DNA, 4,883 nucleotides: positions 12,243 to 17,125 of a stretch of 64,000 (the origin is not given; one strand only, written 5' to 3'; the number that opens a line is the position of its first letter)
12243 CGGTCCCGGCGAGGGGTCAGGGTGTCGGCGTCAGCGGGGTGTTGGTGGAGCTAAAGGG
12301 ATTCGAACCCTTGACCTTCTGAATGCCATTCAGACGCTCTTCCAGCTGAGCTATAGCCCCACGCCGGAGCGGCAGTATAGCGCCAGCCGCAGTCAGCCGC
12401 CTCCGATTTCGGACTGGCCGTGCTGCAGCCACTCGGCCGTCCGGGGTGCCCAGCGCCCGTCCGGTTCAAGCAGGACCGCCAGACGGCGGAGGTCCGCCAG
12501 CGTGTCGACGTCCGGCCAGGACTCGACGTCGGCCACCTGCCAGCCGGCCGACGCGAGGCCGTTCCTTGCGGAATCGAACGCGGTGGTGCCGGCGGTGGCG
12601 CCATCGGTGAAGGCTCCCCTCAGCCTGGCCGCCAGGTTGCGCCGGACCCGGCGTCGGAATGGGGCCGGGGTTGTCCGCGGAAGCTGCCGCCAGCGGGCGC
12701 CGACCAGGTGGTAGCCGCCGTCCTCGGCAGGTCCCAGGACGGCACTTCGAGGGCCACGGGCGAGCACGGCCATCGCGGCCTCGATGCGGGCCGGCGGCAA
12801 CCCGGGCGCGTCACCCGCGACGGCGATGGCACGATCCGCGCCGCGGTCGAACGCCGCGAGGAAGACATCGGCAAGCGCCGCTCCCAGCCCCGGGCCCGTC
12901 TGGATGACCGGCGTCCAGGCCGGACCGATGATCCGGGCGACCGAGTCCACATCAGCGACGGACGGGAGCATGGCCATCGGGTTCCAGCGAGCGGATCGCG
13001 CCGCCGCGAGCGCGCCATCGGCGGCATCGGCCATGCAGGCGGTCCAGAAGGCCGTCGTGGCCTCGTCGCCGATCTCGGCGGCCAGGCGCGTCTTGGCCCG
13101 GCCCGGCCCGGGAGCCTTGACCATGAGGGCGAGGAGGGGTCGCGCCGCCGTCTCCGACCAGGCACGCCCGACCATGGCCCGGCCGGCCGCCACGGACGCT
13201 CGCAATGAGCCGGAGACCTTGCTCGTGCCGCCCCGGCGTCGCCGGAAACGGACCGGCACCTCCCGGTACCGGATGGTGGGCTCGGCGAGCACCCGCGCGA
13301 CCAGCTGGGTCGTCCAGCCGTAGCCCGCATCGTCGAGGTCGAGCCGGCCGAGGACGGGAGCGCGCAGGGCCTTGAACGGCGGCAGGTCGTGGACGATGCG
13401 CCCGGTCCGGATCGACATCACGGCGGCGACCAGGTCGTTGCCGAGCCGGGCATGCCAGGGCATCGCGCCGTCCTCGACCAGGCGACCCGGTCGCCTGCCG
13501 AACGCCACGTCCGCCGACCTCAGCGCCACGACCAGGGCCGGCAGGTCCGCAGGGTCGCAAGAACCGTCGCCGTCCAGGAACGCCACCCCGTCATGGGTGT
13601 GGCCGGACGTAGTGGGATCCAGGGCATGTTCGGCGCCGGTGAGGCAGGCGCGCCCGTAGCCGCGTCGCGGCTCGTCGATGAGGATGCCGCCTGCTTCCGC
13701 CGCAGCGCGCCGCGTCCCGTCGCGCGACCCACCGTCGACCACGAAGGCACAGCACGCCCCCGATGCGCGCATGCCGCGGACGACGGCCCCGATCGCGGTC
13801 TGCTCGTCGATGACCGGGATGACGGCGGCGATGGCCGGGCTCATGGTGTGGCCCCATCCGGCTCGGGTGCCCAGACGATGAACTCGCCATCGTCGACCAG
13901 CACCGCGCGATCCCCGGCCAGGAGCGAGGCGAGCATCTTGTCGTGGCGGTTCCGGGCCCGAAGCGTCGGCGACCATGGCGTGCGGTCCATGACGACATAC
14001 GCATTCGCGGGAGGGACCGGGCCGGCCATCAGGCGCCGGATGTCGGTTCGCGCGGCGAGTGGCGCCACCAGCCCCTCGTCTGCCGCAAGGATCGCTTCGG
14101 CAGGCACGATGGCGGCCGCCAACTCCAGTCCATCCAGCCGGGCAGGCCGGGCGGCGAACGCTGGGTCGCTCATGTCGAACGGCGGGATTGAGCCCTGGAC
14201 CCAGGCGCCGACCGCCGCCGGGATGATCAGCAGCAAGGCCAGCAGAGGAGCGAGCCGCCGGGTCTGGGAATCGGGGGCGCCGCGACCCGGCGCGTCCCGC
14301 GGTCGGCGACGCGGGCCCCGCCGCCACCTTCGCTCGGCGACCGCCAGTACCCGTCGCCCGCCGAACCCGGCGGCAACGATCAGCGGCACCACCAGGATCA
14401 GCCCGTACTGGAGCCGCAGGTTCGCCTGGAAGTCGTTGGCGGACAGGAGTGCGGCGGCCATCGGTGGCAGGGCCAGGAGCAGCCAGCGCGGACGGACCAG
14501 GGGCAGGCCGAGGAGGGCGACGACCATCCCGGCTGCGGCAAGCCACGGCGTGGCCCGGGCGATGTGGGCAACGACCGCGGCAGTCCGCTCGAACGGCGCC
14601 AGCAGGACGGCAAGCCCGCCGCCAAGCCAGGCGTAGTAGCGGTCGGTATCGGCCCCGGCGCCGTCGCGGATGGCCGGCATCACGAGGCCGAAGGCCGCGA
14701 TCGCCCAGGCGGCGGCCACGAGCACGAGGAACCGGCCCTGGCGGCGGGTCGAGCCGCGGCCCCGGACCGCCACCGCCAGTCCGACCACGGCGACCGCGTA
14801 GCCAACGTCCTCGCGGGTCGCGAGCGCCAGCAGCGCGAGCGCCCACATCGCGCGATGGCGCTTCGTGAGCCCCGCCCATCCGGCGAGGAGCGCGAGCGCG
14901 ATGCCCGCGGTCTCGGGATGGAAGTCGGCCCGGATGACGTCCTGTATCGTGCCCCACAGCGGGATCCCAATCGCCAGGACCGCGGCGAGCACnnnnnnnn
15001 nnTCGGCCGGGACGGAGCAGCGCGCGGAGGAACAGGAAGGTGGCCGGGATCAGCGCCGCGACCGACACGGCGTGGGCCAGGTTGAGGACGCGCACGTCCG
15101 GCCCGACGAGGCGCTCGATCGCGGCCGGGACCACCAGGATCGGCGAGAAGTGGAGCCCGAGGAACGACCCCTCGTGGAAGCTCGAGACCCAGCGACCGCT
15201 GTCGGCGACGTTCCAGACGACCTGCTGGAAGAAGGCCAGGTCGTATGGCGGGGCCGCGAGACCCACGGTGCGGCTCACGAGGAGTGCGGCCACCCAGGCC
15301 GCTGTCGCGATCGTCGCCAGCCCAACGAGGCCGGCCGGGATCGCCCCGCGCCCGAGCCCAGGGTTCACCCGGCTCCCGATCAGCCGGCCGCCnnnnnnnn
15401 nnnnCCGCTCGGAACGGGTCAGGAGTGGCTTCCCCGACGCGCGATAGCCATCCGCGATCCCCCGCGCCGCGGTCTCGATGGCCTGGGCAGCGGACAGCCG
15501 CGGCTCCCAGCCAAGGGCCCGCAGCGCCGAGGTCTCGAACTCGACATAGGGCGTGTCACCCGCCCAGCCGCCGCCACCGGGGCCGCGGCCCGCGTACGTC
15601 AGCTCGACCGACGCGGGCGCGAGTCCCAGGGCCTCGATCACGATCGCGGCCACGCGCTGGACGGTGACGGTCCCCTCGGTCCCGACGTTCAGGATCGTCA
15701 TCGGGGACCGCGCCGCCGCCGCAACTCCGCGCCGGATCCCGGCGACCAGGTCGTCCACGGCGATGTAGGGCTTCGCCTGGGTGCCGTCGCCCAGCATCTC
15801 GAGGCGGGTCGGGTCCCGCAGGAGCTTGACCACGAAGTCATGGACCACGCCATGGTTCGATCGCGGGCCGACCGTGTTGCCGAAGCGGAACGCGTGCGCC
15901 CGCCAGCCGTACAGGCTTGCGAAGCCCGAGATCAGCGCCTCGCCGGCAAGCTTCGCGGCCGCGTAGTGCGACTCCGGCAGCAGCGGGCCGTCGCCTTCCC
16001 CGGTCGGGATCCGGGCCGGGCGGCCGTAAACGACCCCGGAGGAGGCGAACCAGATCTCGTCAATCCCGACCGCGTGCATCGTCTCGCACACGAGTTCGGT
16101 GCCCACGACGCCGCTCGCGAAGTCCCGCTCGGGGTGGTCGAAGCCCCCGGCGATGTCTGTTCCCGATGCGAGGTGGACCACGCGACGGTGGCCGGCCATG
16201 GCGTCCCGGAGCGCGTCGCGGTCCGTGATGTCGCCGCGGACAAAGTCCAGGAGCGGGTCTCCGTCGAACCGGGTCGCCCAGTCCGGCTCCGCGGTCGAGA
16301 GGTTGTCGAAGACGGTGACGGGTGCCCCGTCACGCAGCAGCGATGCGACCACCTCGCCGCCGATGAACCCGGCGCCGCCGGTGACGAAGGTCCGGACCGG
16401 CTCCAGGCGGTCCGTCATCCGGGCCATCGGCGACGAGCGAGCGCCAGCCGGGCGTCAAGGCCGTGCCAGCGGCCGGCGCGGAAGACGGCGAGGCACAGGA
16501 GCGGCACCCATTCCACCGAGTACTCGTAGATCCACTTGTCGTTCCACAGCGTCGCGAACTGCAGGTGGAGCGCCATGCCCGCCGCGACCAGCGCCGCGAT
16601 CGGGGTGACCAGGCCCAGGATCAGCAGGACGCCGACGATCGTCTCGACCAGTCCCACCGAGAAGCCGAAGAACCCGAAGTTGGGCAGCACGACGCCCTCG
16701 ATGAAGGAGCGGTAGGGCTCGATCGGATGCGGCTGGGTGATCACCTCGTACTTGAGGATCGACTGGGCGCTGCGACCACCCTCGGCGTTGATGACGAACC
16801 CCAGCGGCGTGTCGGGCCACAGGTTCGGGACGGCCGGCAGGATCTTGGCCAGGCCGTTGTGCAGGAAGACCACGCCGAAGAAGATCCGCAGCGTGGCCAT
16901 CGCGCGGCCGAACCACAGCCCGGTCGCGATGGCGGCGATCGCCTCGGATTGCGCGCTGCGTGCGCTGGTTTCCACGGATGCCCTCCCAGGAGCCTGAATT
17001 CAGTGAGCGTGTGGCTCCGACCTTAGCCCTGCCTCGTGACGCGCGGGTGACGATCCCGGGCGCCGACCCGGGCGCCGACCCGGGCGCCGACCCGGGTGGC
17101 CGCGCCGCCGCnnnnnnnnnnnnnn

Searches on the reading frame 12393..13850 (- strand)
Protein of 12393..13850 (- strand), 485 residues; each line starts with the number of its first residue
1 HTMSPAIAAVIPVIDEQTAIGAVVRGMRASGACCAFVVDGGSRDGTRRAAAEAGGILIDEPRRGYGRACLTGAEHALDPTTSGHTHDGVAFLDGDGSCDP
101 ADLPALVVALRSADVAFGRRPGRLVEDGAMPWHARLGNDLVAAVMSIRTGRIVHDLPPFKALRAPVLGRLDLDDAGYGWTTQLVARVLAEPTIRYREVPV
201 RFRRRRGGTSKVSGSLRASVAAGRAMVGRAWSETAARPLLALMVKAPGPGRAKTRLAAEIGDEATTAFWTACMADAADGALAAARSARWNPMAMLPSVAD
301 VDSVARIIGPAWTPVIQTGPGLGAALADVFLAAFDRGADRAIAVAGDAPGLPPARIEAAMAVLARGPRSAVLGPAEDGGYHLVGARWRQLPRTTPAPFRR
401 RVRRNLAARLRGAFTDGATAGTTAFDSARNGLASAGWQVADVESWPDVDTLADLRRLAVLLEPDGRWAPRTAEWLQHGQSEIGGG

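Call 26: search_protein_families(library=ncbifam, proteins=[window:12393-13850:-], max_evalue=0.001)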
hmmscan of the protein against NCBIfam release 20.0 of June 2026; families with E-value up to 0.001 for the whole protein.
window:12393-13850:- (485 aa): 7 families
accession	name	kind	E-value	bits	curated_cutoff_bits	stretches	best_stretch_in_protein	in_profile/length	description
TIGR04282.1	glyco_like_cofC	hypoth_equivalog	1.9e-26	93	134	1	240-454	1-189/189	TIGR04282 family arsenosugar biosynthesis glycosyltransferase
TIGR04182.1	glyco_TIGR04182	equivalog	1e-22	80.9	325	1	8-210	3-198/293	S-layer glycoprotein N-glycosyltransferase AglJ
NF041391.1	DPhHxTase_Halo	equivalog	1.1e-11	44.1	375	1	15-210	5-191/213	dolichyl-phosphate hexose transferase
NF058614.1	PPMAGASynPpgS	equivalog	7.7e-09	35.3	370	1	9-201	4-195/226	polyprenyl-phospho-N-acetylgalactosaminyl synthase PpgS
TIGR04283.1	glyco_like_mftF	equivalog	3.7e-06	26.7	182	1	8-77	2-72/221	TIGR04283 family arsenosugar biosynthesis glycosyltransferase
NF010496.0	PRK13915.1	equivalog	9.2e-05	21.7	262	1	6-100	32-132/307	glucosyl-3-phosphoglycerate synthase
TIGR03552.1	F420_cofC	equivalog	0.00015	21.5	105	0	251-386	11-138/196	2-phospho-L-lactate guanylyltransferase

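Call 56: search_protein_families(library=pfam, proteins=[window:12393-13850:-], max_evalue=0.01)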
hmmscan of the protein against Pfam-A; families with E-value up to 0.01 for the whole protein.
window:12393-13850:- (485 aa): 3 families
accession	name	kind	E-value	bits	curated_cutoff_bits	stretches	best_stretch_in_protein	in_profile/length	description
PF09837.15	DUF2064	-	1.5e-15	57.5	25.8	1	302-399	24-114/120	Uncharacterized protein conserved in bacteria (DUF2064)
PF00535.33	Glycos_transf_2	-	6.3e-11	42.9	23.3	1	10-141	3-138/168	Glycosyl transferase family 2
PF12804.13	NTP_transf_3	-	0.00018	22.2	27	1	309-406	59-154/160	MobA-like NTP transferase domain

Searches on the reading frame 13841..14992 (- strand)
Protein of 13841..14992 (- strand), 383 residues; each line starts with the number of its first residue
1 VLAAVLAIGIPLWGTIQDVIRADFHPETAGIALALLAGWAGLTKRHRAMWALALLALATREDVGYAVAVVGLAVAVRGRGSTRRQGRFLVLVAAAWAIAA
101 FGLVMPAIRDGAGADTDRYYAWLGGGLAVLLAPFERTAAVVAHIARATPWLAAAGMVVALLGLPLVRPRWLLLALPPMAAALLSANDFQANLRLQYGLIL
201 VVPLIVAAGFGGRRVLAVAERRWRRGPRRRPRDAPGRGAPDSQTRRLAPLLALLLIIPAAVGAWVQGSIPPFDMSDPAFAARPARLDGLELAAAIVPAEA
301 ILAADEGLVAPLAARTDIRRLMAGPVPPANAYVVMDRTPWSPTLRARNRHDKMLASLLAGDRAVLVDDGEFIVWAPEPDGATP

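Call 26: search_protein_families(library=ncbifam, proteins=[window:13841-14992:-], max_evalue=0.001)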
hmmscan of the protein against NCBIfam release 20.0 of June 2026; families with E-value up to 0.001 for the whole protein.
window:13841-14992:- (383 aa): 0 families

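Call 56: search_protein_families(library=pfam, proteins=[window:13841-14992:-], max_evalue=0.01)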
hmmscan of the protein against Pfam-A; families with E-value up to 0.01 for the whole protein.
window:13841-14992:- (383 aa): 1 family
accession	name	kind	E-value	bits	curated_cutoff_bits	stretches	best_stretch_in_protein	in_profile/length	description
PF09852.15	DUF2079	-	6.4e-22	78.7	28.2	1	15-225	107-319/459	Predicted membrane protein (DUF2079)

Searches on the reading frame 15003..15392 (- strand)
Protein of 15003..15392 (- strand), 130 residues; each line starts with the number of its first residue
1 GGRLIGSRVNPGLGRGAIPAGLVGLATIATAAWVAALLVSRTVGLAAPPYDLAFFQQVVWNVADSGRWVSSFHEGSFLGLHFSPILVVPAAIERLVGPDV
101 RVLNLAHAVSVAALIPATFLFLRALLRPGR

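Call 56: search_protein_families(library=pfam, proteins=[window:15003-15392:-], max_evalue=0.01)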
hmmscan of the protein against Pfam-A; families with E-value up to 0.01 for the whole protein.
window:15003-15392:- (130 aa): 1 family
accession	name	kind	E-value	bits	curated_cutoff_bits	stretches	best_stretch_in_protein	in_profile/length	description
PF09852.15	DUF2079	-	1.8e-06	27.8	28.2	1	46-118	6-81/459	Predicted membrane protein (DUF2079)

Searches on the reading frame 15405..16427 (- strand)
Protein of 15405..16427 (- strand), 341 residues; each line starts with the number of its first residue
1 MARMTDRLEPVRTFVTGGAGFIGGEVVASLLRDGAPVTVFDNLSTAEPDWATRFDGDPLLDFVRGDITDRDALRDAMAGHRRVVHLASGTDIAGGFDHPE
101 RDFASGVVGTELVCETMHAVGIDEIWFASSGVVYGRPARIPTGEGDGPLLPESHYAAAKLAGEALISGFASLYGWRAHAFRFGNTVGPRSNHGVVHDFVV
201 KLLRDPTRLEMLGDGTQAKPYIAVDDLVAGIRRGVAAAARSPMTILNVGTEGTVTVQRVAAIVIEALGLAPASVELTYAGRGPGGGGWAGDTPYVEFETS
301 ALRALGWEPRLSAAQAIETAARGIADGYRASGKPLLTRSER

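Call 26: search_protein_families(library=ncbifam, proteins=[window:15405-16427:-], max_evalue=0.001)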
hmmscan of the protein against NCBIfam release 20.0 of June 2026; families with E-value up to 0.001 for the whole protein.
window:15405-16427:- (341 aa): 26 families (the best 25 are shown)
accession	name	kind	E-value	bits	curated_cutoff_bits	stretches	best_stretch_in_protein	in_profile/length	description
TIGR01179.1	galE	equivalog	2.7e-32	111.9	262.3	1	14-190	3-181/332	UDP-glucose 4-epimerase GalE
TIGR01181.1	dTDP_gluc_dehyt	equivalog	7.5e-29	100.8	365.1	1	13-321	2-308/321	dTDP-glucose 4,6-dehydratase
TIGR04180.1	EDH_00030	hypoth_equivalog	3.3e-26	92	475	1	14-268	2-257/297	NAD-dependent 4,6-dehydratase LegB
NF007956.0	PRK10675.1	subfamily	1.4e-17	63.8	394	1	12-189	2-184/338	UDP-glucose 4-epimerase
TIGR03466.1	HpnA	hypoth_equivalog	1.3e-12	47.3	367.65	1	12-139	2-122/327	hopanoid-associated sugar epimerase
NF042422.1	oxyalk_red_OleD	equivalog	2.1e-11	43.8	580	1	12-143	2-123/329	2-alkyl-3-oxoalkanoate reductase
TIGR02197.1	heptose_epim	equivalog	1.6e-10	40.6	274.6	1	14-269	2-262/316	ADP-glyceromanno-heptose 6-epimerase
NF047922.1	GDPFucSynFcl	equivalog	4.9e-09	36.1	500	1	113-320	88-297/308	GDP-L-fucose synthase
TIGR02622.1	CDP_4_6_dhtase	equivalog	3.1e-08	33.1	278.45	1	12-135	6-134/352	CDP-glucose 4,6-dehydratase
NF042423.1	oxyalk_red_Shew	equivalog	3.5e-08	32.9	580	1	12-132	10-120/331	2-alkyl-3-oxoalkanoate reductase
NF043036.1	ErythonDh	equivalog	5.3e-08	32.4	325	1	13-170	3-164/321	D-erythronate dehydrogenase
TIGR01777.1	yfcH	hypoth_equivalog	1.4e-07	31.4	207.35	1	15-237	3-213/292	TIGR01777 family oxidoreductase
NF011728.1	PRK15181.1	equivalog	5e-07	29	760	1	8-228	13-242/348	Vi polysaccharide biosynthesis UDP-N-acetylglucosaminuronic acid C-4 epimerase TviC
NF007582.0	PRK10217.1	equivalog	5.2e-07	29.1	698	1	13-233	4-238/355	dTDP-glucose 4,6-dehydratase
NF052578.1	StrlDmthSdmBMthl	equivalog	7.1e-07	29.3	600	1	12-131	2-114/328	sterol demethylase protein SdmB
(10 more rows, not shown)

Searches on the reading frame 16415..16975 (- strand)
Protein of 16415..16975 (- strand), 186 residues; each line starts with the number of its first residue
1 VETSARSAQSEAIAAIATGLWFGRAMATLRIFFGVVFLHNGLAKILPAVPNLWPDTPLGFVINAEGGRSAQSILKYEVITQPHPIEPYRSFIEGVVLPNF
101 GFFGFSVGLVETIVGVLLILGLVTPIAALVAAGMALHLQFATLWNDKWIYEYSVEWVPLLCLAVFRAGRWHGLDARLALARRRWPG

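Call 3: search_protein_families(library=pfam, proteins=[window:16415-16975:-], max_evalue=0.1)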
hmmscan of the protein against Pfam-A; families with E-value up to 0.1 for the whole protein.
window:16415-16975:- (186 aa): 5 families
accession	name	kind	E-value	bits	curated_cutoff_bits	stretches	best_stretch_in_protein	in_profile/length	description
PF07681.17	DoxX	-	3.2e-10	40.9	23.6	1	91-140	32-81/85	DoxX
PF04173.18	DoxD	-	2.7e-09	37.6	22.7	1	84-177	47-144/167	TQO small subunit DoxD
PF04224.18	DUF417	-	0.0027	17.7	27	1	106-143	89-126/175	Protein of unknown function, DUF417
PF07291.16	MauE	-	0.013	16.3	27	0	26-136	5-81/128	Methylamine utilisation protein MauE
PF22571.1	LiaI-LiaF-TM_PspC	-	0.021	15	27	1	90-165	17-88/142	PspC transmembrane region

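Call 4: search_protein_families(library=ncbifam, proteins=[window:16415-16975:-], max_evalue=0.1)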
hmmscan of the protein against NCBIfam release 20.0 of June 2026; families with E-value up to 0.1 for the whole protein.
window:16415-16975:- (186 aa): 1 family
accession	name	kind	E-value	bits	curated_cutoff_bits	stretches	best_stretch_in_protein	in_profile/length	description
NF041179.1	TQO_large_DoxD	equivalog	1.6e-05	25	300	1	108-175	87-157/181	thiosulfate:quinone oxidoreductase large subunit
